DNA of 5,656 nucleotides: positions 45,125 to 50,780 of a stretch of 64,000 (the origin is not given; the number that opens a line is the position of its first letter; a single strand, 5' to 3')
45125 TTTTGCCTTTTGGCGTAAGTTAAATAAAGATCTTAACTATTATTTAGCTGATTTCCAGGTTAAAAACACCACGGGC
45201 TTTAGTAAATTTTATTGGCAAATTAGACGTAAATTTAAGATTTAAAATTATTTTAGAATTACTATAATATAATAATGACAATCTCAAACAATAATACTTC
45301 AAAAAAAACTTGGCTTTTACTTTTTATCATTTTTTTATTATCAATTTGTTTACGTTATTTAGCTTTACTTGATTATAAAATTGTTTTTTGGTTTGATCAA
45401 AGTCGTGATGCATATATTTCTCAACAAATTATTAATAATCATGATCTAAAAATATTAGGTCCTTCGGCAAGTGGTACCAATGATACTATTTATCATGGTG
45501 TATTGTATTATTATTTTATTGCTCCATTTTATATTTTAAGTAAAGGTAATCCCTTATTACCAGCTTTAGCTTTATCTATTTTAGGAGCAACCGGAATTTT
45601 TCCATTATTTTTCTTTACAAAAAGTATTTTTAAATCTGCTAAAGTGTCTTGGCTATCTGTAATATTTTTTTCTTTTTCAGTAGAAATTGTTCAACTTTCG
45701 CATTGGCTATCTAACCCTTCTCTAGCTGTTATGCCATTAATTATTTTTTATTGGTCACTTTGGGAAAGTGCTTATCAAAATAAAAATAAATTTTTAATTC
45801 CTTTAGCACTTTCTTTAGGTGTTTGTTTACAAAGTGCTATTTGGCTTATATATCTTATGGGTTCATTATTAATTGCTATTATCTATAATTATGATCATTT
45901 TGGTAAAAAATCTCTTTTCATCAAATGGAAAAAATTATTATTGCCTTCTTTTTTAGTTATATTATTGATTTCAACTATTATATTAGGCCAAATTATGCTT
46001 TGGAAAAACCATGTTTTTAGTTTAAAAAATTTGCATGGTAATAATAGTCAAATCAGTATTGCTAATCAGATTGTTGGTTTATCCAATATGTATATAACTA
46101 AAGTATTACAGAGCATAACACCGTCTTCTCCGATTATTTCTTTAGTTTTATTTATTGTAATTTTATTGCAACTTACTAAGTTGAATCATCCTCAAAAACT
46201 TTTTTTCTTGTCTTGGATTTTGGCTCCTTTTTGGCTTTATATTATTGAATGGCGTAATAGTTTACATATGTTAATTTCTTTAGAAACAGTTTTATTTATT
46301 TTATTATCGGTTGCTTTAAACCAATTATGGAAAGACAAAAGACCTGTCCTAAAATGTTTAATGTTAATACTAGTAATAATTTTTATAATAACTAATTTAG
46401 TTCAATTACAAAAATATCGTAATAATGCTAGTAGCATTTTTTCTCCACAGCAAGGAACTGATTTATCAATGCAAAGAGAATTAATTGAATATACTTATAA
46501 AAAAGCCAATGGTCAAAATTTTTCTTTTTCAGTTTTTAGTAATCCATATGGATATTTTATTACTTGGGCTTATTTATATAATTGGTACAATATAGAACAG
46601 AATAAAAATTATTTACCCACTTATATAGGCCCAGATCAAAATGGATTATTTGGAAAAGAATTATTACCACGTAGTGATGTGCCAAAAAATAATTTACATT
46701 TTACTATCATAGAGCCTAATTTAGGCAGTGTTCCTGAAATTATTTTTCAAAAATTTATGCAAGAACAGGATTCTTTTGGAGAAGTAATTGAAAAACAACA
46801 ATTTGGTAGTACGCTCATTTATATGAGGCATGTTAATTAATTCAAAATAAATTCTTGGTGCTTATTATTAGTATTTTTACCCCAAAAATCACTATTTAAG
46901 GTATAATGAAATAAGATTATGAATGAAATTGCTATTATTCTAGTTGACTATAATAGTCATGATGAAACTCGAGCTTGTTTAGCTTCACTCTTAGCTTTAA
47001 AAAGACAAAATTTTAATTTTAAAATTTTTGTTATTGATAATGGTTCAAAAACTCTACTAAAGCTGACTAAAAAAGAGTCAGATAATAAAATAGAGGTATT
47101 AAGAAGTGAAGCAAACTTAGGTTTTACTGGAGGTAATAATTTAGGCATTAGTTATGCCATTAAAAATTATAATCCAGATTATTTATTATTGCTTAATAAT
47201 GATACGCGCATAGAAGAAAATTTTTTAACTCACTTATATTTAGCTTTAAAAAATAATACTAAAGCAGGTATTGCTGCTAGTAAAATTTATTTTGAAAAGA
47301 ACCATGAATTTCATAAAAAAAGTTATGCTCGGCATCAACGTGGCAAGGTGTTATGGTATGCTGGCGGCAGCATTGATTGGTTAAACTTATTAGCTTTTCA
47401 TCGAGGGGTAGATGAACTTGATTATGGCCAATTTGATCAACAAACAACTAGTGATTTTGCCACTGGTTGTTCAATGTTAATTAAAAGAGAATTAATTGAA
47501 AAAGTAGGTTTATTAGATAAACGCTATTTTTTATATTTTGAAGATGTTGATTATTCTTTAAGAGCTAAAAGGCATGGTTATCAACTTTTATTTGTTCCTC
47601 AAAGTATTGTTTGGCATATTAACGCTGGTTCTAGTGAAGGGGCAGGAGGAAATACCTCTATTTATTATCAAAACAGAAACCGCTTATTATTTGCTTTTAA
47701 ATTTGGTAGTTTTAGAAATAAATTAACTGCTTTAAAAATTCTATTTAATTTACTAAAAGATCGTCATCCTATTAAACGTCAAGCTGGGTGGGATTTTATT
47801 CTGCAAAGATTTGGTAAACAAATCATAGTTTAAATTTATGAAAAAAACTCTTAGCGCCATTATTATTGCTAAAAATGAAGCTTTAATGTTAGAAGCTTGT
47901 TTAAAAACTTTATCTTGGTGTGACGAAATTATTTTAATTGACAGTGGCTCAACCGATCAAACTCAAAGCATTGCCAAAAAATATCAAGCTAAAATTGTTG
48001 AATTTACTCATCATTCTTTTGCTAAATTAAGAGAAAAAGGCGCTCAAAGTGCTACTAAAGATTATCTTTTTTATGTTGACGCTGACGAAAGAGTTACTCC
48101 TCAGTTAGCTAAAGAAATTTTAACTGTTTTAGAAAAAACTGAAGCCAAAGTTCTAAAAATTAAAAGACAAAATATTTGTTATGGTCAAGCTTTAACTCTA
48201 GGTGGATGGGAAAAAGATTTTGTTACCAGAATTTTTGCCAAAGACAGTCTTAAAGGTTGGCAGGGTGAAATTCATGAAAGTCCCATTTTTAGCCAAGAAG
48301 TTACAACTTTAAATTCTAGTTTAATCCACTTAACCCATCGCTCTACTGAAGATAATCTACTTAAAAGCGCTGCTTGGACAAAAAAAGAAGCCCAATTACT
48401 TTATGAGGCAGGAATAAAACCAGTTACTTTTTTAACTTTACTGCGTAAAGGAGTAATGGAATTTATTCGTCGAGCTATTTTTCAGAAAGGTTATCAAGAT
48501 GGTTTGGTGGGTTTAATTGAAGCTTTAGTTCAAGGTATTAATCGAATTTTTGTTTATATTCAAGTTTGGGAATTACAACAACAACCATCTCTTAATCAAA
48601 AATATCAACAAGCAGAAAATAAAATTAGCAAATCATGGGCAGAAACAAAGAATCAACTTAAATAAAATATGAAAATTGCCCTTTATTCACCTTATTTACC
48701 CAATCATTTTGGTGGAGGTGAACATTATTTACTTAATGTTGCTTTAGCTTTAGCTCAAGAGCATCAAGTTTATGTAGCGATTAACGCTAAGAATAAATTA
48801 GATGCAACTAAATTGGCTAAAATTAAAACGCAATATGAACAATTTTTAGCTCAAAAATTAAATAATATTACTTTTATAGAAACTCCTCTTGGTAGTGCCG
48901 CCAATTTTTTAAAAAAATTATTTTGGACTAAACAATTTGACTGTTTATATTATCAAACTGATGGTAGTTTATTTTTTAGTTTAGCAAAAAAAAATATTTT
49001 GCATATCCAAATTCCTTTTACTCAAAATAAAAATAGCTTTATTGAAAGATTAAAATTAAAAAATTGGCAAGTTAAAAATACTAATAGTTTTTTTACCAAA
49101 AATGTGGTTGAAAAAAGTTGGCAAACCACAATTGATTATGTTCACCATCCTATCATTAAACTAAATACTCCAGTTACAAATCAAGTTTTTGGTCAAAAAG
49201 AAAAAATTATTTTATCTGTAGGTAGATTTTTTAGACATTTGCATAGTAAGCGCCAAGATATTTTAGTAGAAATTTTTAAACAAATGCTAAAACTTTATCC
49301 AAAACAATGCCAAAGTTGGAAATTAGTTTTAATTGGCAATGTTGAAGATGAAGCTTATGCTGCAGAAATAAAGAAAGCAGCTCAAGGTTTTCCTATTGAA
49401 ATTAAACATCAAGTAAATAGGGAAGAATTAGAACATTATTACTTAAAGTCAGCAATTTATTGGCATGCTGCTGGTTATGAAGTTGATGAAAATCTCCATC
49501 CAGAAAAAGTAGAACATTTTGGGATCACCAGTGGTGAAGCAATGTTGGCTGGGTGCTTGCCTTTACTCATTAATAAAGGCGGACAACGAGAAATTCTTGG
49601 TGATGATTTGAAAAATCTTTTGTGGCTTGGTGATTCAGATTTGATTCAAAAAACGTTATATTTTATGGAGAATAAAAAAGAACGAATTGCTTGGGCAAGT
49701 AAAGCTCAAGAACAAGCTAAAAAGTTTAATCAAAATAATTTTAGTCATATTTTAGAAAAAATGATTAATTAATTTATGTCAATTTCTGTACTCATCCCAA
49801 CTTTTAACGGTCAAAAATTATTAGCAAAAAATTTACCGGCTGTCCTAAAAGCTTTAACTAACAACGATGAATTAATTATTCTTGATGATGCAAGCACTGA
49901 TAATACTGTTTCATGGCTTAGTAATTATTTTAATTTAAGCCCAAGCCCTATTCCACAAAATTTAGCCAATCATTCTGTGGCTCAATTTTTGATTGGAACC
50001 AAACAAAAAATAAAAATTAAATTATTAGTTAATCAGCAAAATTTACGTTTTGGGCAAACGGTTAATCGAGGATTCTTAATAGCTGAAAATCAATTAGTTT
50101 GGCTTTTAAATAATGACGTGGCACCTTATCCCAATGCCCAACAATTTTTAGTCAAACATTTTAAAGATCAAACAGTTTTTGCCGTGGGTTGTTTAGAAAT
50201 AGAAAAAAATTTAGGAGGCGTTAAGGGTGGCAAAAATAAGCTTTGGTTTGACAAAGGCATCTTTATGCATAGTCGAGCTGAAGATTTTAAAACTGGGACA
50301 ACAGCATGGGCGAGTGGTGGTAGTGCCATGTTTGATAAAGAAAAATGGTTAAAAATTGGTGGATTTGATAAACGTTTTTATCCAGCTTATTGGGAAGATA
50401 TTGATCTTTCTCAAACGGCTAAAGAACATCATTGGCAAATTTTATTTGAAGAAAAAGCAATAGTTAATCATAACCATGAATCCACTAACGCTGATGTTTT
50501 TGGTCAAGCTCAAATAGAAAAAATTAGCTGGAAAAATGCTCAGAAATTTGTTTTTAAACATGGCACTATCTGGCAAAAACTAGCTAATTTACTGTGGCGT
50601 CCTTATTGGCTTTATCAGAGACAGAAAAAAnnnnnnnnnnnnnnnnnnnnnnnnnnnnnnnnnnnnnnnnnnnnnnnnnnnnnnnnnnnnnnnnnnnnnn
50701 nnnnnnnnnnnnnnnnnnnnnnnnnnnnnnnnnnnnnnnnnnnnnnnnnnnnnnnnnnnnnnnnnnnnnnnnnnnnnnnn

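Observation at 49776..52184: Single 802-aa polypeptide fusing a cytoplasmic GT2 domain to a GT-C (PMT/ArnT-like) membrane domain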

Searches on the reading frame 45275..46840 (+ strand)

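Call 3: search_protein_families(library=pfam, proteins=[window:45275-46840:+], max_evalue=0.01)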
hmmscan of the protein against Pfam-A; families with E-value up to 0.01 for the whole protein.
window:45275-46840:+ (521 aa): 0 families

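Call 5: search_protein_families(library=pfam, proteins=[window:45275-46840:+], max_evalue=10)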
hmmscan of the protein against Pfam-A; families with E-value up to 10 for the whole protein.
window:45275-46840:+ (521 aa): 1 family
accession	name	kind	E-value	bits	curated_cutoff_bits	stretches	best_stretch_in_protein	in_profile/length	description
PF14584.11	DUF4446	-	0.34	11.4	27.4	1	361-399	7-45/150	Protein of unknown function (DUF4446)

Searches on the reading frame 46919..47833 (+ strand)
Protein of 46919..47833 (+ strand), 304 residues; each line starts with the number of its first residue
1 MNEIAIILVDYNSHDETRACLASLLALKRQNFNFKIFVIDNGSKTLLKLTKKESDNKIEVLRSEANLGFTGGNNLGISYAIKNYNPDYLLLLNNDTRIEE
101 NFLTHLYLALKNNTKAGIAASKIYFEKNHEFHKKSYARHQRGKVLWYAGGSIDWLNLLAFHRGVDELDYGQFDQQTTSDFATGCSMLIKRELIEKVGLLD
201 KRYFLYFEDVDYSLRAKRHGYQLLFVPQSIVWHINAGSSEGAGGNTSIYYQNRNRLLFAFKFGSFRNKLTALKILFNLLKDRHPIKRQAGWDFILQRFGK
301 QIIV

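Call 3: search_protein_families(library=pfam, proteins=[window:46919-47833:+], max_evalue=0.01)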
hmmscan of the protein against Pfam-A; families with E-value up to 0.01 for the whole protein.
window:46919-47833:+ (304 aa): 4 families
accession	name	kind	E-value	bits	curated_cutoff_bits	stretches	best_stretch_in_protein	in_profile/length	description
PF00535.33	Glycos_transf_2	-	5.9e-15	56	23.3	1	6-196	2-167/168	Glycosyl transferase family 2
PF13641.12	Glyco_tranf_2_3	-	9.1e-15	55.7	27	1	4-237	3-215/230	Glycosyltransferase like family 2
PF13632.12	Glyco_trans_2_3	-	3.7e-07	30.6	27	1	182-232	73-122/198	Glycosyl transferase family group 2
PF13506.12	Glyco_transf_21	-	0.0014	18.5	21.7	0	177-233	98-154/174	Glycosyl transferase family 21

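Call 6: search_protein_families(library=ncbifam, proteins=[window:46919-47833:+], max_evalue=1)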
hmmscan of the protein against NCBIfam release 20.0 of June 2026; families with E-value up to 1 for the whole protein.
window:46919-47833:+ (304 aa): 11 families
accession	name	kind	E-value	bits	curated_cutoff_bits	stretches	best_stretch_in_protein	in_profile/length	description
TIGR01556.1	rhamnosyltran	subfamily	3.6e-20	72.3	200.55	2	23-129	13-118/281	rhamnosyltransferase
NF041875.1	EPS_EpsD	equivalog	4.1e-11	42.8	370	2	161-234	137-207/325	exopolysaccharide biosynthesis glycosyltransferase EpsD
TIGR03965.1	mycofact_glyco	equivalog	5e-11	42.1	280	2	4-106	76-175/467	mycofactocin biosynthesis glycosyltransferase MftF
NF038299.1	EPS_HpsN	equivalog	6.5e-11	41.8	425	1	3-277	2-268/317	hormogonium polysaccharide biosynthesis glycosyltransferase HpsN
TIGR03937.1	PgaC_IcaA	equivalog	1.1e-08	34.5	422.3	2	2-117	45-157/407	poly-beta-1,6-N-acetyl-D-glucosamine synthase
NF050113.1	gal_furan_GlfT1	equivalog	5.8e-08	32.4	330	2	11-111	8-106/290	galactofuranosyltransferase GlfT1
TIGR04283.1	glyco_like_mftF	equivalog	7.6e-06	25.7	182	1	4-130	1-116/221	TIGR04283 family arsenosugar biosynthesis glycosyltransferase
NF038302.1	EPS_HpsE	equivalog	0.0009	18.3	300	1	4-126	3-127/307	hormogonium polysaccharide biosynthesis glycosyltransferase HpsE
NF007482.0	PRK10073.1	equivalog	0.0012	17.9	423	1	2-131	6-132/334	glycosyltransferase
TIGR04242.1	nodulat_NodC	equivalog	0.0024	16.9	550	1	4-114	50-160/395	chitooligosaccharide synthase NodC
NF038217.2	blaOXA-427_like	exception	0.14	11.2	600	1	138-175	96-133/264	OXA-427 family carbapenem-hydrolyzing class D beta-lactamase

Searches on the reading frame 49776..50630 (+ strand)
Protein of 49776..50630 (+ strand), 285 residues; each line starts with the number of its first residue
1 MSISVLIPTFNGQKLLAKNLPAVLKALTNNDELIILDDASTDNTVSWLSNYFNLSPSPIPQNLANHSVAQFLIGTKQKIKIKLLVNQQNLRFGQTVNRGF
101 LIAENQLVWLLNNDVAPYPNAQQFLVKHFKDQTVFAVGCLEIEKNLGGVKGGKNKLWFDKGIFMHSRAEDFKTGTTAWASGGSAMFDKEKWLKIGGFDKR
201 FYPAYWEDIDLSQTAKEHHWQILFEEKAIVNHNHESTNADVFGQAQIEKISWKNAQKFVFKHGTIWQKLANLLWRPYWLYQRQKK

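Call 37: search_solved_structures(query=A3, max_evalue=0.1, show_alignments=1)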
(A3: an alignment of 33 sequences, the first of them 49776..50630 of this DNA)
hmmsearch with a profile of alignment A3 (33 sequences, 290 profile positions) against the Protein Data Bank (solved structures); distinct sequences matched with E-value up to 0.1: 29.
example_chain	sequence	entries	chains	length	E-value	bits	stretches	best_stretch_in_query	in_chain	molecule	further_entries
2z87_A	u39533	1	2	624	3.1e-11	46.1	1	6-58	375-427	Chondroitin synthase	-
2z86_A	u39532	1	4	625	3.1e-11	46.1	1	6-58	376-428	Chondroitin synthase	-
5mlz_A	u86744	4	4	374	8.3e-09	38.2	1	4-50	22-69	Dolichol monophosphate mannose synthase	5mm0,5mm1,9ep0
3bcv_A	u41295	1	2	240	2.3e-08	36.7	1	2-49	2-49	Putative glycosyltransferase protein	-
6yv7_B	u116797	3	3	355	2.5e-08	36.6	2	5-50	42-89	Glycosyl transferase, family 2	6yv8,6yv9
6yv7_A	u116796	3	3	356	2.5e-08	36.6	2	5-50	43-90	Glycosyl transferase, family 2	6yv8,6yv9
6p61_A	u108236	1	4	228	6.5e-08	35.2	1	1-49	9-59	Glycosyltransferase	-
6h1j_A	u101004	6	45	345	1.8e-07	33.8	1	4-56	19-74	Probable ss-1,3-N-acetylglucosaminyltransferase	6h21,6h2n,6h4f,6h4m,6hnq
5hea_A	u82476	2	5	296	1e-06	31.3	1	3-57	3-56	Putative glycosyltransferase (GalT1)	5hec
5tze_C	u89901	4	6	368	1e-06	31.3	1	6-57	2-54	Glycosyl transferase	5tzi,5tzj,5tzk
5tz8_A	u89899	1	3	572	1.3e-06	31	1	6-57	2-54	Glycosyl transferase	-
5eke_A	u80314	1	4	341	1.2e-05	27.8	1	5-63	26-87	Uncharacterized glycosyltransferase sll0501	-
5ekp_C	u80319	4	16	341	1.2e-05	27.8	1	5-63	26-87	Uncharacterized glycosyltransferase sll0501 | Glycosyltransferase sll0501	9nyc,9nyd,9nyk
9nye_A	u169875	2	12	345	1.2e-05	27.8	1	5-63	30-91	Glycosyltransferase sll0501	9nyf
1h7l_A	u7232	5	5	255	2e-05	27.1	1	6-132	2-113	SPORE COAT POLYSACCHARIDE BIOSYNTHESIS PROTEIN SPSA | PROTEIN (SPORE COAT POLYSACCHARIDE BIOSYNTHESIS PROTEIN SPSA)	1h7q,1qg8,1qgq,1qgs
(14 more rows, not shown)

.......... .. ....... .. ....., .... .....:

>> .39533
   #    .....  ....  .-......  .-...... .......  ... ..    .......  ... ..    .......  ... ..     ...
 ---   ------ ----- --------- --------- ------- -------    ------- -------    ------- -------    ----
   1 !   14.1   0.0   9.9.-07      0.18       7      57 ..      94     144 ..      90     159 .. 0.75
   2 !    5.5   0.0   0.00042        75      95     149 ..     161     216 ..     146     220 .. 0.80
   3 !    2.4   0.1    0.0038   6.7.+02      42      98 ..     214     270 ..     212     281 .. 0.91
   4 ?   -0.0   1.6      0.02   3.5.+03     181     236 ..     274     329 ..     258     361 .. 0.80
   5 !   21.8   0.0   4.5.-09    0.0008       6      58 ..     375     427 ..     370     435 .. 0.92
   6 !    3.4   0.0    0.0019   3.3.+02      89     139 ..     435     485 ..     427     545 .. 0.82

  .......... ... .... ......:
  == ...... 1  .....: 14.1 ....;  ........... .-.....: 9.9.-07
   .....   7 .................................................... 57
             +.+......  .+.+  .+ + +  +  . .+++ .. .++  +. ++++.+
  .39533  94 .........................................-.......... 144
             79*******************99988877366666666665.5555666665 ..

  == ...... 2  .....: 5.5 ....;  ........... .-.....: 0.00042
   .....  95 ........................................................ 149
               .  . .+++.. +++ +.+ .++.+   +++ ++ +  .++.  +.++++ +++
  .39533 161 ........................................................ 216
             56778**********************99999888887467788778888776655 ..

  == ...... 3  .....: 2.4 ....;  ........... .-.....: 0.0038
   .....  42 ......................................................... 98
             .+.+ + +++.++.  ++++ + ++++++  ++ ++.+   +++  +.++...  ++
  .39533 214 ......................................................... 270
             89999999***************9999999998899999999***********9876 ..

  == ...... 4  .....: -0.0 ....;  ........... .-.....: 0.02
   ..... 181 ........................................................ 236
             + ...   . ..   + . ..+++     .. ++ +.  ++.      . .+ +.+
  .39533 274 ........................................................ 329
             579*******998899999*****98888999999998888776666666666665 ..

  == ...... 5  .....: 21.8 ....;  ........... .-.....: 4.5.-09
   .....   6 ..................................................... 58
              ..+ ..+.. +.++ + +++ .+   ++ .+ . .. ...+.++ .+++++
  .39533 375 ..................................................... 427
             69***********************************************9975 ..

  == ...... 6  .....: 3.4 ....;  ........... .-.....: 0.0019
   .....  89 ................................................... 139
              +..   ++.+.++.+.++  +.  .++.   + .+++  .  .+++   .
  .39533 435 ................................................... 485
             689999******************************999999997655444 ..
